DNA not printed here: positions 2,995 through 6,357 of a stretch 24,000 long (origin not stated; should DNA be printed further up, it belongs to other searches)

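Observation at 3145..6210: Unassigned 1021-aa DExH helicase with nuclease-like tail, apparently co-transcribed with the Hachiman-like pair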

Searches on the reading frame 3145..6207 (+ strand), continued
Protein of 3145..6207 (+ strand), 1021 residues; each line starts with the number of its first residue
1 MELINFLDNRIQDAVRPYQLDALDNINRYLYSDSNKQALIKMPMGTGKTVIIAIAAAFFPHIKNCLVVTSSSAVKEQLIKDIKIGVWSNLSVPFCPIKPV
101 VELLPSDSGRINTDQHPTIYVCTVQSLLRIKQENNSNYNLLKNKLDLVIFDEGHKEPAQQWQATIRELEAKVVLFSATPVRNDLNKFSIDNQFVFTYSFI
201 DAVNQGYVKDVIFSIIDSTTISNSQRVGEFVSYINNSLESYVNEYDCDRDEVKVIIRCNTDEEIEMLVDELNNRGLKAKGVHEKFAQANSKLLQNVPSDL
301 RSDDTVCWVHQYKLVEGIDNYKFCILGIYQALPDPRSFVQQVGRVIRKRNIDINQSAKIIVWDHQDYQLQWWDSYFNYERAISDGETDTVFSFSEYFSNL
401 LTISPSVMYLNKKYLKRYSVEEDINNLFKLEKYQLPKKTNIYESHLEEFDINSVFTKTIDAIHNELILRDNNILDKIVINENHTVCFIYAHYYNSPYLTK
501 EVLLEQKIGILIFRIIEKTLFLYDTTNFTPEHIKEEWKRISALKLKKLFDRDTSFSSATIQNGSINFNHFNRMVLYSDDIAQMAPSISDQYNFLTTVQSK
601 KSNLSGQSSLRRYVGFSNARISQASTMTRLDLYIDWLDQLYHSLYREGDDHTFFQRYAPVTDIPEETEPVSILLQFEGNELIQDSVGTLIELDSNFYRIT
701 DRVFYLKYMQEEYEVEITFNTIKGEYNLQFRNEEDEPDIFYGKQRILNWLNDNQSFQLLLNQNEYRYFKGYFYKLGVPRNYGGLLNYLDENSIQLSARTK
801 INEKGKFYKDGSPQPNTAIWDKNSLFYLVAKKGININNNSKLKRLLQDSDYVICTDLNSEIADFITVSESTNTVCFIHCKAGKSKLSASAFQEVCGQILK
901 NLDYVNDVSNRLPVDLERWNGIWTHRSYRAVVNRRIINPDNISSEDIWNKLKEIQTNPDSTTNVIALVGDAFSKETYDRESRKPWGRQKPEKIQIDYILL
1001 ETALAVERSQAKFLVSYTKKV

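Call 25: find_encoding_contigs(protein=P0028, flank=8000, max_places=2)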
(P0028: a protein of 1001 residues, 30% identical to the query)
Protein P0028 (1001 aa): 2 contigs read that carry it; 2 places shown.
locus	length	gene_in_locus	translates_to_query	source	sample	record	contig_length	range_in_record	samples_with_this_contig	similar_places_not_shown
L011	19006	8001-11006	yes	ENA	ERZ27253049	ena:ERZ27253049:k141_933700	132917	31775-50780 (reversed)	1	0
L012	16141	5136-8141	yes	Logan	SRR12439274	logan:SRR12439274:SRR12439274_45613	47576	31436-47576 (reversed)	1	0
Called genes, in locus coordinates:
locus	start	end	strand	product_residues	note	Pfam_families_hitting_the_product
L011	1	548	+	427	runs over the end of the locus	PF12508:Transposon_TraM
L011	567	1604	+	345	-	PF13595:DUF4138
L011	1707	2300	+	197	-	PF10626:TraO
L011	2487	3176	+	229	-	-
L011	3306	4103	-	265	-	-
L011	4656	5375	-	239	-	PF00717:Peptidase_S24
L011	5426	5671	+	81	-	-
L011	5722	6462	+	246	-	-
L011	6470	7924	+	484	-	PF26696:PTL_trimer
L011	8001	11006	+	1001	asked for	PF00270:DEAD, PF04851:ResIII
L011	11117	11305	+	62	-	-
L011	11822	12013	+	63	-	-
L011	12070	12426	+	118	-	-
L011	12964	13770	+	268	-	PF26915:Phage_P4_cII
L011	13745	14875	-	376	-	PF14350:Beta_protein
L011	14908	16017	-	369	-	PF01381:HTH_3, PF06114:Peptidase_M78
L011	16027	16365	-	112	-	-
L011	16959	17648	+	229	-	PF00239:Resolvase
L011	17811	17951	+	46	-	-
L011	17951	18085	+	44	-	-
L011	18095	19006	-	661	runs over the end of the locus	PF04851:ResIII, PF00270:DEAD, PF00271:Helicase_C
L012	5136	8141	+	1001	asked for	PF00270:DEAD, PF04851:ResIII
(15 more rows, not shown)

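Call 26: find_encoding_contigs(protein=P0021, flank=8000, max_places=2)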
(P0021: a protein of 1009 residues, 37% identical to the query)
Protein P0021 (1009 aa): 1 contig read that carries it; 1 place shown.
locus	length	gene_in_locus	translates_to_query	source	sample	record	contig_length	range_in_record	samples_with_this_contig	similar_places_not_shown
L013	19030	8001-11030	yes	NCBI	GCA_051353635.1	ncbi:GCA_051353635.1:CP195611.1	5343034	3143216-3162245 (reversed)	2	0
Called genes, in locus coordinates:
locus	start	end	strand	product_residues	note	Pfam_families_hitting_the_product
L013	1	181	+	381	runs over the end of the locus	PF02515:CoA_transf_3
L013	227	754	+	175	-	PF25084:LbH_EIF2B (faint), PF00132:Hexapep (weak)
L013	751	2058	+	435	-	PF00202:Aminotran_3, PF00155:Aminotran_1_2 (faint)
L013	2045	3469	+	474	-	PF00171:Aldedh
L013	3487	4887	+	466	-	PF01565:FAD_binding_4, PF02913:FAD-oxidase_C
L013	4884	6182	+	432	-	PF12797:Fer4_2 (faint), PF13237:Fer4_10 (faint), PF12838:Fer4_7, PF13183:Fer4_8, PF13187:Fer4_9 (weak), PF13484:Fer4_16, PF13534:Fer4_17, PF02754:CCG, +2 more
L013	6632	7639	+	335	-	-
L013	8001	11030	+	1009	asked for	PF00270:DEAD, PF04851:ResIII, PF18766:SWI2_SNF2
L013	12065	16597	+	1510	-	-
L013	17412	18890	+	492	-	PF02518:HATPase_c (weak), PF13589:HATPase_c_3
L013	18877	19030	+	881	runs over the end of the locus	PF10593:Z1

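Call 31: predict_structure(alignment_id=A1)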
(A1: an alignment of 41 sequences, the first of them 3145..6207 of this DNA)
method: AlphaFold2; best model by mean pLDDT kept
length: 1021 residues; sequences in the alignment: 41
mean_pLDDT: 85.3   pTM: 0.65
mean pLDDT of the five models: 85.3, 84.7, 83.1, 82.8, 82.5
residues with pLDDT >= 90: 372; 70-90: 574; 50-70: 70; < 50: 5
segments of 3 or more residues with pLDDT < 50: 567-570
pLDDT, mean of each block of 10 residues (from residue 1): 71 89 93 89 87 88 89 83 87 80 87 85 90 88 92 65 82 82 66 90 90 89 85 94 89 91 93 93 80 79 87 68 92 82 86 87 89 88 79 83 89 87 85 93 88 93 85 91 94 79 87 96 92 88 88 88 59 81 72 88 65 89 89 94 87 85 88 78 79 86 90 93 90 82 86 89 84 70 76 82 82 74 91 90 93 83 93 95 77 86 85 88 85 91 94 90 93 85 71 77 79 91 74
secondary structure, 60 per line:
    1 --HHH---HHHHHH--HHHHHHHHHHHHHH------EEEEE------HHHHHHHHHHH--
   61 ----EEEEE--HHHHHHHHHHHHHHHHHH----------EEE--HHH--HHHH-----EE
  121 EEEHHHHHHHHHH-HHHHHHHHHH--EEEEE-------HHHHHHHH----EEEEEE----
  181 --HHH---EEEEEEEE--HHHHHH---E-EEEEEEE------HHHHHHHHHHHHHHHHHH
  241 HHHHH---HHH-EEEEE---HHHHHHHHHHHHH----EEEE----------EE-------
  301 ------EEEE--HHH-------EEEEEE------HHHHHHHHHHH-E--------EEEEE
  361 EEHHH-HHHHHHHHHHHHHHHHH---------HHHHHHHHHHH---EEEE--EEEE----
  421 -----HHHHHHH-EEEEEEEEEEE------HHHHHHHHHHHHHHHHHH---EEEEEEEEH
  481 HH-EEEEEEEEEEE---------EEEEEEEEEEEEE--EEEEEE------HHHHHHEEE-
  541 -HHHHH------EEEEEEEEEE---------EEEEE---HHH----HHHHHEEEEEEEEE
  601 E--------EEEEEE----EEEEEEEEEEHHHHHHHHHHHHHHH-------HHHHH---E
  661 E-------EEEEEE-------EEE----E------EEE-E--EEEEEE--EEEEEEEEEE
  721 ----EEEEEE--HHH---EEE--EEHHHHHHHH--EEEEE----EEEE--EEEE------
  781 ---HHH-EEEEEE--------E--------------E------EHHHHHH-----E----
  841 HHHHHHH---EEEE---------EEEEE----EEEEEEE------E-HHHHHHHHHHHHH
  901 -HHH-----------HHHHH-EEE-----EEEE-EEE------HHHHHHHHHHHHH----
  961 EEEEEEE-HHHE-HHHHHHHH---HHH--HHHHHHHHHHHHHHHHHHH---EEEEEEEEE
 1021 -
elements in order (helices of 4 or more, strands of 3 or more residues): H9-14 H17-30 E37-41 H48-58 E65-69 H72-89 E100-102 H110-113 E119-123 H124-133 H135-144 E147-151 H159-166 E171-176 E189-196 H199-204 E210-216 H223-245 E253-257 H261-273 E278-281 E307-310 E323-328 H335-345 E356-362 H367-383 H393-403 E407-410 E413-416 H426-432 E434-444 H451-468 E472-479 E484-494 E504-516 E519-524 H531-536 E537-539 H542-546 E553-562 E572-576 H587-591 E592-601 E610-615 E620-629 H630-644 H652-656 E669-674 E682-684 E696-698 E703-708 E711-720 E725-730 E739-741 H746-753 E756-760 E765-768 E771-774 E788-793 H825-830 H841-847 E851-854 E864-868 E873-879 H888-900 H916-920 E922-924 E930-933 E935-937 H944-956 E961-967 H974-981 H990-1008 E1012-1020

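Call 38: find_encoding_contigs(protein=P0005, flank=9000, max_places=2)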
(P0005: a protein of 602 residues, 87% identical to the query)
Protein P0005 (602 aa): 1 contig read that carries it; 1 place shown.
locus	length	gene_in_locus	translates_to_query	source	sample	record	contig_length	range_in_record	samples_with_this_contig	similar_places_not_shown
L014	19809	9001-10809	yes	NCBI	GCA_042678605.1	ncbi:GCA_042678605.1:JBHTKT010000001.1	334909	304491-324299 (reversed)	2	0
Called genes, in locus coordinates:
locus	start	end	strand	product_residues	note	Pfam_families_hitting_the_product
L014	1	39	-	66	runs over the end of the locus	PF14146:DUF4305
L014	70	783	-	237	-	PF02517:Rce1-like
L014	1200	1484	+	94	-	PF00166:Cpn10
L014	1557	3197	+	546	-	PF00118:Cpn60_TCP1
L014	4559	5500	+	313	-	PF08878:HamA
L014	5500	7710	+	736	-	PF00270:DEAD, PF00271:Helicase_C (weak)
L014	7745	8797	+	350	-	PF00270:DEAD, PF04851:ResIII, PF18766:SWI2_SNF2 (faint)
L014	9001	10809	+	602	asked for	-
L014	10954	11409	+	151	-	-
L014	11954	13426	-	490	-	PF00015:MCPsignal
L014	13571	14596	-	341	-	PF01210:NAD_Gly3P_dh_N (weak), PF02558:ApbA, PF03721:UDPG_MGDP_dh_N (weak), PF08546:ApbA_C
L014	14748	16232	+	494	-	-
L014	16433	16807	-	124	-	PF04134:DCC1-like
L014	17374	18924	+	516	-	PF02028:BCCT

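Call 39: find_encoding_contigs(protein=P0004, flank=8000, max_places=2)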
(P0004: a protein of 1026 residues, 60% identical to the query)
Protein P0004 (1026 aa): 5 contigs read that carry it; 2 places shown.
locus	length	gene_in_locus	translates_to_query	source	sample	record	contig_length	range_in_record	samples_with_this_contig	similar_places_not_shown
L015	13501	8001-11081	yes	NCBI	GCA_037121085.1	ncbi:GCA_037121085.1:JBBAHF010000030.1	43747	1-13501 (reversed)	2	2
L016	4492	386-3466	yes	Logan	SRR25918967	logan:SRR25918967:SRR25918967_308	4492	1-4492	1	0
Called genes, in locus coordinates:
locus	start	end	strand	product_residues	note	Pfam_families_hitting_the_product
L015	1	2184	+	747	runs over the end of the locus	PF13175:AAA_15, PF13476:AAA_23, PF13304:AAA_21 (faint), PF20469:OLD-like_TOPRIM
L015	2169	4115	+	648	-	PF00580:UvrD-helicase, PF01443:Viral_helicase1 (faint), PF02562:PhoH (faint), PF13245:AAA_19, PF13604:AAA_30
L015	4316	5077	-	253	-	-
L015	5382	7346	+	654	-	PF27477:Y4bO_3rd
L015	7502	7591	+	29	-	-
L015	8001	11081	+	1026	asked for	PF00270:DEAD, PF04851:ResIII, PF18766:SWI2_SNF2 (weak)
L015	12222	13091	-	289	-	PF04239:DUF421, PF07870:DUF1657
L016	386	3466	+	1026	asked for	PF00270:DEAD, PF04851:ResIII, PF18766:SWI2_SNF2 (weak)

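Call 41: find_related_loci(query=A1, collection=genome_contigs, flank=10000)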
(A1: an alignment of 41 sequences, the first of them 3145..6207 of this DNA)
Query A1 (1021 aa) in genome_contigs; peptide patterns used: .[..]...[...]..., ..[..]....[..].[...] (x = any residue, [..] = any of these).
600 stretches matched a pattern (row limit reached: there are more); 188 encode a relative of the query (tblastn E <= 1e-3); the best 80 are kept; 80 distinct loci.
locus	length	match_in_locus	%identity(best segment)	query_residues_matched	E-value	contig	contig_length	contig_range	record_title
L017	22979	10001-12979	35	10-1019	3e-178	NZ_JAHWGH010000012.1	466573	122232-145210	Bacillus sp. MCCB 382 NODE_12_length_466475_cov_18.853100, whole genome shotgun sequence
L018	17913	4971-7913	31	18-1015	3e-137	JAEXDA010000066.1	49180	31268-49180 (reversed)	MAG: Bacillota bacterium isolate OH_HBB_134 k127_1424512, whole genome shotgun sequence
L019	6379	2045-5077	29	8-1015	2e-120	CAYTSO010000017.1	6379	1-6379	MAG TPA_asm: uncultured Candidatus Saccharibacteria bacterium isolate SRP319275_co4_162 genome assembly, contig: NODE_94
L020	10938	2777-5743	29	17-1002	1e-118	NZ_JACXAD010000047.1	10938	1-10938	Hymenobacter montanus strain BT664 NODE_47_length_10938_cov_38.483749, whole genome shotgun sequence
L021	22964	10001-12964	30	18-1015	2e-115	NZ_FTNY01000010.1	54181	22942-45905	Chryseobacterium shigense strain DSM 17126, whole genome shotgun sequence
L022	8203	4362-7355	28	17-1015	5e-113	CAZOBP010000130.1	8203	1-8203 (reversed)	MAG TPA_asm: uncultured Anaerolineales bacterium isolate binchicken_co228_446 genome assembly, contig: NODE_13749_length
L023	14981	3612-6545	29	18-1006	5e-109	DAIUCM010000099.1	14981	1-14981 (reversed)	MAG TPA_asm: Bacteroidota bacterium isolate CTOTU10745 NODE_1363_length_14981_cov_10.255192, whole genome shotgun sequen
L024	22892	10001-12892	27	17-1015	3e-98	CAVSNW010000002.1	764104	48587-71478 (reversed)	MAG: uncultured Acidobacteriota bacterium isolate MFD03346.bin.1.1 genome assembly, contig: contig_403, whole genome sho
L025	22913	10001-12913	27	17-1003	2e-97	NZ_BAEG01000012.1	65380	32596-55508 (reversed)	Arthrobacter globiformis NBRC 12137, whole genome shotgun sequence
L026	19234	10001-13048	27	17-1019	8e-97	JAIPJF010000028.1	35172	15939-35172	MAG: Candidatus Neomarinimicrobiota bacterium isolate Tobar13m-G53 Tobar13m-C1416, whole genome shotgun sequence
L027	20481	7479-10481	28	9-1015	3e-96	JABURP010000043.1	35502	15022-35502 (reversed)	MAG: Crocinitomicaceae bacterium isolate Bin_13 NODE_347_length_35502_cov_12.606, whole genome shotgun sequence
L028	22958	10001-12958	28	26-1015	3e-95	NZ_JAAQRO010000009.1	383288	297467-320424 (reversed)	Anaerosporobacter faecicola strain KCTC 15857 AGMB01083-0055, whole genome shotgun sequence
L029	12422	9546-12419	27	18-993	4e-95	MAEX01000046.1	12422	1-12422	Mycobacterium sp. D16Q14 sctg_0044_0001, whole genome shotgun sequence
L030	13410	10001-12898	26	19-984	5e-90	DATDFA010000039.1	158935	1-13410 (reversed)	MAG TPA_asm: Candidatus Acidoferrum sp. isolate SMAG_U214 k141_1266869, whole genome shotgun sequence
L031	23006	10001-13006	25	9-1002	6e-82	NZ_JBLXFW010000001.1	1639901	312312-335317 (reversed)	MAG: Roseibium sp. isolate ET04-01 T04maxbin_out.001_metabat.1RE.5K@1, whole genome shotgun sequence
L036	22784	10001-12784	25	18-952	3e-73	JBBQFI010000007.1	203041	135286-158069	MAG: Chthoniobacterales bacterium isolate Co_metawrap_1036 Cmw_1036_k141_28761468_length_203041_cov_19.9828, whole genom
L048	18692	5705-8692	24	14-1002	1e-70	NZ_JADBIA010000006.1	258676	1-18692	Sphingomonas sp. CFBP 13603 strain CFBP13603 CFBP1360306, whole genome shotgun sequence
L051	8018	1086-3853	24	12-964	3e-59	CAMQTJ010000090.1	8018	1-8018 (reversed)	MAG TPA_asm: uncultured Holdemania sp. isolate ERR3139989_bin.2_metaWRAP_v1.3_MAG genome assembly, contig: ERZ4740425.93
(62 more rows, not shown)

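Call 53: search_protein_families(library=padloc, alignment_id=A3, max_evalue=0.00001)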
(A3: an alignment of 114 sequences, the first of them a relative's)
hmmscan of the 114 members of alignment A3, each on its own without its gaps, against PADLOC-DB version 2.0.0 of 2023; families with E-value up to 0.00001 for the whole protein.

A. member 1, L001:3276-3752:+ (159 aa): 0 families

B. families by the number of members that match (of 114 scanned): 568 families (the first 25 are shown)
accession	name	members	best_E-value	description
PDLC03047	REase_I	3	8.2e-170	Type I restriction enzyme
PDLC04248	PDC-M01B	3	5.6e-75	-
PDLC04259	PDC-M01B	3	1.3e-73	-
PDLC03042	REase_I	3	2.3e-46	Type I restriction enzyme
PDLC00180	HamB1|HamB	2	3.8e-224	DEAD-box helicase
PDLC00201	HamB2|HamB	2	1.4e-189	DEAD-box helicase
PDLC00392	SduA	2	1.7e-129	DUF4263 domain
PDLC00184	HamB1|HamB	2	1.2e-105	DEAD-box helicase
PDLC03863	LmuB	2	2.2e-97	-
PDLC00070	GajA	2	4.9e-97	AAA ATPase domain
PDLC04264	PDC-M01B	2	1.5e-94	-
PDLC00091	GajA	2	3.9e-89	AAA ATPase domain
PDLC03852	LmuA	2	7.7e-85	-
PDLC00096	GajA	2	1.3e-82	AAA ATPase domain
PDLC00092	GajA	2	6.8e-75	AAA ATPase domain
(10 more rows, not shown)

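Call 68: fold_search(model_id=the predicted structure, library=pdb)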
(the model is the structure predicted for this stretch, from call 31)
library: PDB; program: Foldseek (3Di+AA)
matches with E <= 10: 1542; with E <= 0.001: 577
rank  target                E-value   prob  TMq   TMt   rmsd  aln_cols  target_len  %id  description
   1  9dts_D                4.4e-12  1.00  0.27  0.65   5.7       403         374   14  Crystal structure of the human eIF4A1/AMPPNP/amidino-rocaglate/polypurine RNA complex (released 2025-03-12)
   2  9el5_A                4.9e-12  1.00  0.29  0.52   6.4       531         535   13  FANCM translocase domain bound to DNA (released 2025-06-18)
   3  9avr_A                7.6e-12  1.00  0.28  0.70   5.2       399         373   14  Human eIF4A-1 in complex with AMP-PNP, RNA, and the inhibitor silvestrol (released 2024-10-23)
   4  7lbm_W                9.4e-12  1.00  0.26  0.45  14.1       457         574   18  Structure of the human Mediator-bound transcription pre-initiation complex (released 2021-03-24)
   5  6znp_A                1.1e-11  1.00  0.27  0.36  21.4       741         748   10  Crystal Structure of DUF1998 helicase MrfA bound to DNA (released 2020-11-25)
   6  6znq_B                1.3e-11  1.00  0.28  0.39  21.6       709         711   12  Crystal Structure of DUF1998 helicase MrfA bound to DNA and AMPPNP (released 2020-11-25)
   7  9dts_B                1.6e-11  1.00  0.27  0.66   6.1       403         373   15  Crystal structure of the human eIF4A1/AMPPNP/amidino-rocaglate/polypurine RNA complex (released 2025-03-12)
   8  9mx5_A                1.8e-11  1.00  0.27  0.40  16.9       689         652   13  Cryo-EM structure of ancestral Dicer helicase bound to 27-bp dsRNA in internally-bound transition state (released 2025-03-12)
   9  9pd3_A                2.9e-11  1.00  0.27  0.44  13.6       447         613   15  NER dual incision complex - DuIS (released 2026-02-18)
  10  7r7j_B                3.7e-11  1.00  0.25  0.41   5.6       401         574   15  Crystal structure of RadD with ADP (released 2022-04-13)
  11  5zc9_A                4.5e-11  1.00  0.28  0.68   4.9       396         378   14  Crystal structure of the human eIF4A1-ATP analog-RocA-polypurine RNA complex (released 2019-01-16)
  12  7zml_A                5.4e-11  1.00  0.20  0.37  11.6       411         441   16  Crystal structure of human RECQL5 helicase APO form in complex with engineered nanobody (Gluebody) G1-001 (released 2022-06-22)
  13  9lov_B                6.0e-11  1.00  0.26  0.38  19.8       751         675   12  LGP2:MDA5:dsRNA filament (released 2026-01-28)
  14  3h1t                  7.0e-11  1.00  0.24  0.46   6.8       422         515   15  The fragment structure of a putative HsdR subunit of a type I restriction enzyme from Vibrio vulnificus YJ016 (released 2009-10-20)
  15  7bkp_A                7.0e-11  1.00  0.25  0.35  19.9       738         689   11  CryoEM structure of disease related M854K MDA5-dsRNA filament in complex with ATP (released 2021-11-17)
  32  7clg_B                2.4e-10  1.00  0.24  0.29   8.2       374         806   17  Crystal structure of the ATP-dependent restriction endonuclease SauUSI (released 2021-01-20)
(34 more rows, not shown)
